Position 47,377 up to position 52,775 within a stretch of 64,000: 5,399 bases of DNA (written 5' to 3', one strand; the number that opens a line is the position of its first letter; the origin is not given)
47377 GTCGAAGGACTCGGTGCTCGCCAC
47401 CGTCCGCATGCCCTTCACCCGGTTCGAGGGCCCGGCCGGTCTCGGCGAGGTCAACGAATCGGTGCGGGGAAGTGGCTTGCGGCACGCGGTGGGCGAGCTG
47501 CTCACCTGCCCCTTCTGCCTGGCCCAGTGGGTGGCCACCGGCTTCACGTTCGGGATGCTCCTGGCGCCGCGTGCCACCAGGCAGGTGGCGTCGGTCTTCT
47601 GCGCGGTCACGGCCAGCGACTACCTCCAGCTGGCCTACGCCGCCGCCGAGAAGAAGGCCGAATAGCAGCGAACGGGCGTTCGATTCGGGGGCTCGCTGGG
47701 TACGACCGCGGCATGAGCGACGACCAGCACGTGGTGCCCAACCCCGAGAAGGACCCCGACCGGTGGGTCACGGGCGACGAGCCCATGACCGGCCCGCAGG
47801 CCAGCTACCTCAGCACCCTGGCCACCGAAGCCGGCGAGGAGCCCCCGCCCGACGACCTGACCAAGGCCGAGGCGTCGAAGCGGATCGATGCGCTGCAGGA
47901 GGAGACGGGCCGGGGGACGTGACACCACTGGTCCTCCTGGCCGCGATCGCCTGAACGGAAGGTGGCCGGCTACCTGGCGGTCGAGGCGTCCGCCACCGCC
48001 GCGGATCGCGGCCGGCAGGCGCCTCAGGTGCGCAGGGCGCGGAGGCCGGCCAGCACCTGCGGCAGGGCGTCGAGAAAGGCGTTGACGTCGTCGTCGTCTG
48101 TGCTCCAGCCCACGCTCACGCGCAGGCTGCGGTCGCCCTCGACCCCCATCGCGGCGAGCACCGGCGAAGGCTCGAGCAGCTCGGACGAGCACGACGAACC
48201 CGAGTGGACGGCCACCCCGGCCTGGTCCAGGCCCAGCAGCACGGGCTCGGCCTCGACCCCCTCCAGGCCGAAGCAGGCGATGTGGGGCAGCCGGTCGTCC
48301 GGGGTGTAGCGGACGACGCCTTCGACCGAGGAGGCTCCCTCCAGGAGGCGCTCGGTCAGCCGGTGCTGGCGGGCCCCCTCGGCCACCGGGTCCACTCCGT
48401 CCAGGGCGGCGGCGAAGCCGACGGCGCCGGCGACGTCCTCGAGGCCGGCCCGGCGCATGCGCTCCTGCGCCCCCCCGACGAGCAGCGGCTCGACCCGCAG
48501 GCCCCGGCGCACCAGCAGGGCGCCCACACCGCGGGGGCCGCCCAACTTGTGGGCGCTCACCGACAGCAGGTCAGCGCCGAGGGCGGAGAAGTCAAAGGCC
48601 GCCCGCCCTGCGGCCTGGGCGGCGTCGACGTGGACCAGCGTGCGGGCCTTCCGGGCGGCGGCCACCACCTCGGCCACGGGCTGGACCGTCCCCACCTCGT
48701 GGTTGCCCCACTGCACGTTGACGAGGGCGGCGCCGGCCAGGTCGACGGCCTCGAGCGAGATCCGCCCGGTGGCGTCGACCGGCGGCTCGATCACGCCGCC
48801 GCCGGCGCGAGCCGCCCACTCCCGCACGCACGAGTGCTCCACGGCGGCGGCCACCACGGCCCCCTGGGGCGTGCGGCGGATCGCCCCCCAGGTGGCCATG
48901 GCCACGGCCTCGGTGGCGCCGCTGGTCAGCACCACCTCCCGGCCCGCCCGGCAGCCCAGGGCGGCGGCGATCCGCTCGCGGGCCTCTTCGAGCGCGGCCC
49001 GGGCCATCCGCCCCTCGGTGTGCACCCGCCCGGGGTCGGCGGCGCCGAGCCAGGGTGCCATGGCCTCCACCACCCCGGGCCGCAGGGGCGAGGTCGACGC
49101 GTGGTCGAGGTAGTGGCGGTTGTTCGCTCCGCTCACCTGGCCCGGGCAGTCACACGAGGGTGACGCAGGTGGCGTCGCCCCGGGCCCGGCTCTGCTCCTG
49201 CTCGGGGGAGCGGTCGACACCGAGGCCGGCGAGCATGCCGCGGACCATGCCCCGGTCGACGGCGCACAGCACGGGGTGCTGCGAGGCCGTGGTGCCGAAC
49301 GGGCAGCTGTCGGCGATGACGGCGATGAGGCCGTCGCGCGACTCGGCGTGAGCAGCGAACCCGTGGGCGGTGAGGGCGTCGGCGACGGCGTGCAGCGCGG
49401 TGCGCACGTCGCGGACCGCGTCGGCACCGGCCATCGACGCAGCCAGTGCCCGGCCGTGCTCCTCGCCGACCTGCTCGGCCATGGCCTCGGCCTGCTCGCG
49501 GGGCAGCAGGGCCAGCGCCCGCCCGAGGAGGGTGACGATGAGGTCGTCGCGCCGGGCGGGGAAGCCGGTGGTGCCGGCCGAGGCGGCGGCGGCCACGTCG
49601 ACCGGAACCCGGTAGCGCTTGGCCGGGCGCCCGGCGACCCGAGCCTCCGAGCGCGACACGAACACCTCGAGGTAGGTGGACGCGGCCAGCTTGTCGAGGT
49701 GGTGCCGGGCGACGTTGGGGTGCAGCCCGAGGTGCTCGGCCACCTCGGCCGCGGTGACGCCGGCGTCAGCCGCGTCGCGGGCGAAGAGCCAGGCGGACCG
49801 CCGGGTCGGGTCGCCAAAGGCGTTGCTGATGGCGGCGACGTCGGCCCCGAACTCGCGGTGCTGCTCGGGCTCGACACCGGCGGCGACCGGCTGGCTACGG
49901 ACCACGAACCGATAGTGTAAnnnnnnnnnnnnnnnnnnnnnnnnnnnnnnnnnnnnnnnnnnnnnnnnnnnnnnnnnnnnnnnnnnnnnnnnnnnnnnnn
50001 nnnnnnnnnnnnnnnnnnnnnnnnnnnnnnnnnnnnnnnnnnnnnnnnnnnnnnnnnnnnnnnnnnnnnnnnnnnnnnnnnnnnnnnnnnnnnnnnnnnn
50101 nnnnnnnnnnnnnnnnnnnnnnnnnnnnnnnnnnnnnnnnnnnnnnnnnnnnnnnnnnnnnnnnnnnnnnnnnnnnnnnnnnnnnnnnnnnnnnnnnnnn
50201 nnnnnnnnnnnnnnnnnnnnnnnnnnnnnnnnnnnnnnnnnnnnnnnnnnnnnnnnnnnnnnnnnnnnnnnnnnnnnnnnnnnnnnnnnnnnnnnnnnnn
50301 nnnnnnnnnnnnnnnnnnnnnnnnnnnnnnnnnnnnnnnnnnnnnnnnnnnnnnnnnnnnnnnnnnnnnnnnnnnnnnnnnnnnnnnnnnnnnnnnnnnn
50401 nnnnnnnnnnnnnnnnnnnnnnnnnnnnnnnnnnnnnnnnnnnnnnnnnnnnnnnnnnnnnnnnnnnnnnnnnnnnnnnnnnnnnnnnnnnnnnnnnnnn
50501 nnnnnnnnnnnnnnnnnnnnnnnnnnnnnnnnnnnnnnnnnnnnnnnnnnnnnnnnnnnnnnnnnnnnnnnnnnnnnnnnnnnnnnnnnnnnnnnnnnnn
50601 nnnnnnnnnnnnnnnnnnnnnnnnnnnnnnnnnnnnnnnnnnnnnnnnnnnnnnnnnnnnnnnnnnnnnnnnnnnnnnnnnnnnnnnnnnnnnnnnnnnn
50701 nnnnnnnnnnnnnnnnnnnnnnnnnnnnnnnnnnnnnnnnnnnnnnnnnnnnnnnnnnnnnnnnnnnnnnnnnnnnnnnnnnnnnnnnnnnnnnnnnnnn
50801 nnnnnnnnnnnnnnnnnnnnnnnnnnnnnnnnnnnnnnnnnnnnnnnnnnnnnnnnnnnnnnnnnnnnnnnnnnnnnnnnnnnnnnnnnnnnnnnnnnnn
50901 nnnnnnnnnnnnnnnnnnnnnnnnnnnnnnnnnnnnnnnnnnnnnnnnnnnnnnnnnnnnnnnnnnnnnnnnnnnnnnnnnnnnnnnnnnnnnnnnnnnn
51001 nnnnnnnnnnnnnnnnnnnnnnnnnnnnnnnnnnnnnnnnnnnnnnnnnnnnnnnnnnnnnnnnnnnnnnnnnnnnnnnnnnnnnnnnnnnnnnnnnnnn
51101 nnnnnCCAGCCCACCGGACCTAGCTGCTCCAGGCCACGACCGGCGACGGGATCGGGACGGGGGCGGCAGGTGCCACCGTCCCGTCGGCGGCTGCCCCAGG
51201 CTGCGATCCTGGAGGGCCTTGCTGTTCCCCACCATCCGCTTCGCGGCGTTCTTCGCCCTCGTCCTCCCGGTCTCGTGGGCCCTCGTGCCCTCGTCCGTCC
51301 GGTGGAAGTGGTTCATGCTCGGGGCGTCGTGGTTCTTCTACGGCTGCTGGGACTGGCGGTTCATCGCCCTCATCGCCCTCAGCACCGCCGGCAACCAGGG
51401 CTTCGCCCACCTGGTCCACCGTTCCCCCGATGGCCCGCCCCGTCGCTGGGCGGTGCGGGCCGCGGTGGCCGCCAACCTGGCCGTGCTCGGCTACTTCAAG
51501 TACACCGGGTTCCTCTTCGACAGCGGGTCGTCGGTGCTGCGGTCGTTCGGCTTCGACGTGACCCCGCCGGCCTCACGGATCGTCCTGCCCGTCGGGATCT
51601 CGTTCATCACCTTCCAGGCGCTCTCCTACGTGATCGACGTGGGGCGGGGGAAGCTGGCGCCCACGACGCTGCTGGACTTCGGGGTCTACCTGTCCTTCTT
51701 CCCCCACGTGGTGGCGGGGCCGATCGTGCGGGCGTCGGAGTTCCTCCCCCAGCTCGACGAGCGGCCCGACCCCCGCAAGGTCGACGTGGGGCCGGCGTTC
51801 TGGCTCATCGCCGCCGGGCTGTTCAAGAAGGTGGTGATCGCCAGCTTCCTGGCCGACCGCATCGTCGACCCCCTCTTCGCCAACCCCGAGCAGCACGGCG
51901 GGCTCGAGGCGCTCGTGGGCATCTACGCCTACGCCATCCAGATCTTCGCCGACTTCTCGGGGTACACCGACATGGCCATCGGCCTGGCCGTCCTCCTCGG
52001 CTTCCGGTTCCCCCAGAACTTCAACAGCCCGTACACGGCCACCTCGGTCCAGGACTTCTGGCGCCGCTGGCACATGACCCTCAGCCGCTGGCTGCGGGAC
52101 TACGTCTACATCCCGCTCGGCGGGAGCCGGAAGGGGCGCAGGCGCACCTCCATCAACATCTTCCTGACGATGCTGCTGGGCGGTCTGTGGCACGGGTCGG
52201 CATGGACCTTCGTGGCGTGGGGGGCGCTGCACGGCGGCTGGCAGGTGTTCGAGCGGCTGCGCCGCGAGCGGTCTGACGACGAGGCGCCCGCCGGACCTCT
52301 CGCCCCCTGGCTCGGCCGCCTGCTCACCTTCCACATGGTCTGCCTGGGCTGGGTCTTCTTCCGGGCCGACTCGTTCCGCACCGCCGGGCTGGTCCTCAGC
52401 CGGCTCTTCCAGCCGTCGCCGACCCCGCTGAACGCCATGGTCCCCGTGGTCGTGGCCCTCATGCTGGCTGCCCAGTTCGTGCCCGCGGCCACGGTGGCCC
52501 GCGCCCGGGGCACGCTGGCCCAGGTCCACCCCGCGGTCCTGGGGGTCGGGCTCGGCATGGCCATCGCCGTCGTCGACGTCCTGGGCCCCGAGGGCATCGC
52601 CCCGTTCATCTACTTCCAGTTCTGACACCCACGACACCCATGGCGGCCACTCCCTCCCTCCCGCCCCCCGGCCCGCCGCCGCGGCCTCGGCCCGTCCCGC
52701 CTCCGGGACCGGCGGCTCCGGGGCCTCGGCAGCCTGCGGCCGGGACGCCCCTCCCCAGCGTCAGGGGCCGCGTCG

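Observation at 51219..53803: MBOAT plus SGNH-hydrolase (DUF459-type) gene pair: candidate envelope polymer O-acylation system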

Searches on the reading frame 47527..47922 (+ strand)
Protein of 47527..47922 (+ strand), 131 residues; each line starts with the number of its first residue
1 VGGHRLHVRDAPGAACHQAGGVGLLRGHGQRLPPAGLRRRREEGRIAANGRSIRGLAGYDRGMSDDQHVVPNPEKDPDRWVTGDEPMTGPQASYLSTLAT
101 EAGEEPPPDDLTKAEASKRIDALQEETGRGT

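Call 67: search_protein_families(library=pfam, proteins=[window:47527-47922:+], max_evalue=0.0001)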
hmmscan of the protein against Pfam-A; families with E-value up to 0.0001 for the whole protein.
window:47527-47922:+ (131 aa): 1 family
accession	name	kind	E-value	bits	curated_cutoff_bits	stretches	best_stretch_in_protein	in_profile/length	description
PF11272.13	DUF3072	-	4.5e-30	103.7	27.5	1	74-129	2-56/56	Protein of unknown function (DUF3072)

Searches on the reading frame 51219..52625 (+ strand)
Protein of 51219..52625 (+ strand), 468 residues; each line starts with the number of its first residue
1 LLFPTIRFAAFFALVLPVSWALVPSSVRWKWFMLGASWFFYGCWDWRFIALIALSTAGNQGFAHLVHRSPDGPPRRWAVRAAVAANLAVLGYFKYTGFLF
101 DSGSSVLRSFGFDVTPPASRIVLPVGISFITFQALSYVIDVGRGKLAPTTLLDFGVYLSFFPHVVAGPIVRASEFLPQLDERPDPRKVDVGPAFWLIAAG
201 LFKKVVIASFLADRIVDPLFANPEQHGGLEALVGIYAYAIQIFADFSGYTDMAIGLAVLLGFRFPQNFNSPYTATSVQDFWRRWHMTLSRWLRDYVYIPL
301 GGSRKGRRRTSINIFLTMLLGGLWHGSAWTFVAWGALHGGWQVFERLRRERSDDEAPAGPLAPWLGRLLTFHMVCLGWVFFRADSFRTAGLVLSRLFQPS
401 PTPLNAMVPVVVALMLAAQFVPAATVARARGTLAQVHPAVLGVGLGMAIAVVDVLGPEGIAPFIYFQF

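Call 6: search_protein_families(library=pfam, proteins=[window:51219-52625:+], max_evalue=0.01)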
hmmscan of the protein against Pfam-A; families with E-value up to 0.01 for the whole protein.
window:51219-52625:+ (468 aa): 2 families
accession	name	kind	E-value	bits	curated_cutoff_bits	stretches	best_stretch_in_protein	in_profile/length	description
PF03062.24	MBOAT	-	9.6e-35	120.9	27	1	151-347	81-296/337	MBOAT, membrane-bound O-acyltransferase family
PF13813.11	MBOAT_2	-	9.7e-07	29.4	25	1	265-327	2-66/85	Membrane bound O-acyl transferase family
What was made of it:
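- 51219..52625 (+): PatA-like MBOAT gene, 468 aa, polytopic membrane O-acyltransferase. Pfam MBOAT E 9.6e-35 (call 6).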

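Call 7: search_protein_families(library=ncbifam, proteins=[window:51219-52625:+], max_evalue=0.01)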
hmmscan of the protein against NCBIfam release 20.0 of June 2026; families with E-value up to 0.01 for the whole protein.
window:51219-52625:+ (468 aa): 1 family
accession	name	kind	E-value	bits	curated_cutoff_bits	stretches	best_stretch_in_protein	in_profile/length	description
TIGR04091.1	LTA_dltB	equivalog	9.3e-55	186.4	375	1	121-381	107-376/380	D-alanyl-lipoteichoic acid biosynthesis protein DltB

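Call 11: search_solved_structures(query=window:51219-52625:+, max_evalue=1, show_alignments=2)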
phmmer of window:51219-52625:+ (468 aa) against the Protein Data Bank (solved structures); distinct sequences matched with E-value up to 1: 8.
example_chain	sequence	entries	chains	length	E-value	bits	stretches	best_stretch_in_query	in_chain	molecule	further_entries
6bug_C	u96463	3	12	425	2.3e-36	128.8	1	124-382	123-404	D-alanyl transfer protein DltB | Integral membrane protein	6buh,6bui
8jem_A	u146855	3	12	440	2.6e-36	128.6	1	124-382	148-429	Teichoic acid D-alanyltransferase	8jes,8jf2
7mhy_A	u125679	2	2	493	0.00019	23.5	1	156-339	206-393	Protein-cysteine N-palmitoyltransferase HHAT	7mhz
7q1u_A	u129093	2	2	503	0.0002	23.4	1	156-339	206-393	Protein-cysteine N-palmitoyltransferase HHAT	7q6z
9vk0_A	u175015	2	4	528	0.00087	21.3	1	256-324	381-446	Diacylglycerol O-acyltransferase 1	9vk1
9vjm_A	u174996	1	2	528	0.00087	21.3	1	256-324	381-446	Diacylglycerol O-acyltransferase 1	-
9vjx_B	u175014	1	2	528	0.0016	20.5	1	256-313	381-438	Diacylglycerol O-acyltransferase 1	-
7urf_A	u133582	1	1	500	0.0025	19.8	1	156-339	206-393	Protein-cysteine N-palmitoyltransferase HHAT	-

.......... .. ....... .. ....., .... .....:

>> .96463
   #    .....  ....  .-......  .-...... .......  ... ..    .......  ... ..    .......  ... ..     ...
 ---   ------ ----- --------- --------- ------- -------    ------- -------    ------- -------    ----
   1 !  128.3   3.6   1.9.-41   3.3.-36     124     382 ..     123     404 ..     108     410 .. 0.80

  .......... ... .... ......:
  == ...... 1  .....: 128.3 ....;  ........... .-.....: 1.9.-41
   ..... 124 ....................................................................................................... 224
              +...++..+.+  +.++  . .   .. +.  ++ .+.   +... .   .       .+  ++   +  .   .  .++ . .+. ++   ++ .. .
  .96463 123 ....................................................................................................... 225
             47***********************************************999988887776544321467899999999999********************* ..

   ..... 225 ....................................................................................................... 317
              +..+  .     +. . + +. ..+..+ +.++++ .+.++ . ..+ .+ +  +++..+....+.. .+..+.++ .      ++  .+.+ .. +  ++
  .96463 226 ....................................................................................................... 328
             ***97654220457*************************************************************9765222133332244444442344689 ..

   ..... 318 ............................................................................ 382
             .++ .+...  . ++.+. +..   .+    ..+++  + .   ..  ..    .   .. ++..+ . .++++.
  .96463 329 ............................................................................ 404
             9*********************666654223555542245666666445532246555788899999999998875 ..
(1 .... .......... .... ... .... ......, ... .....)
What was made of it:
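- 51219..52625 (+): DltB structures E 2e-36 (call 11).
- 52071..52073 (+): Codon of His285, the universally conserved MBOAT catalytic histidine (in RRW-H-MTLSRW). It aligns with the WHMSLS histidine of DltB (call 11).
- On PatA (MBOAT component of PatAB): His285 aligns with the W-H-M-S-L-S histidine of DltB (call 11).
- Checked: The DltB structures 6bug and 8jem score E 2e-36 (call 11).
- The closest solved MBOAT is DltB (call 11), and the only NCBIfam hit is DltB (call 7).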
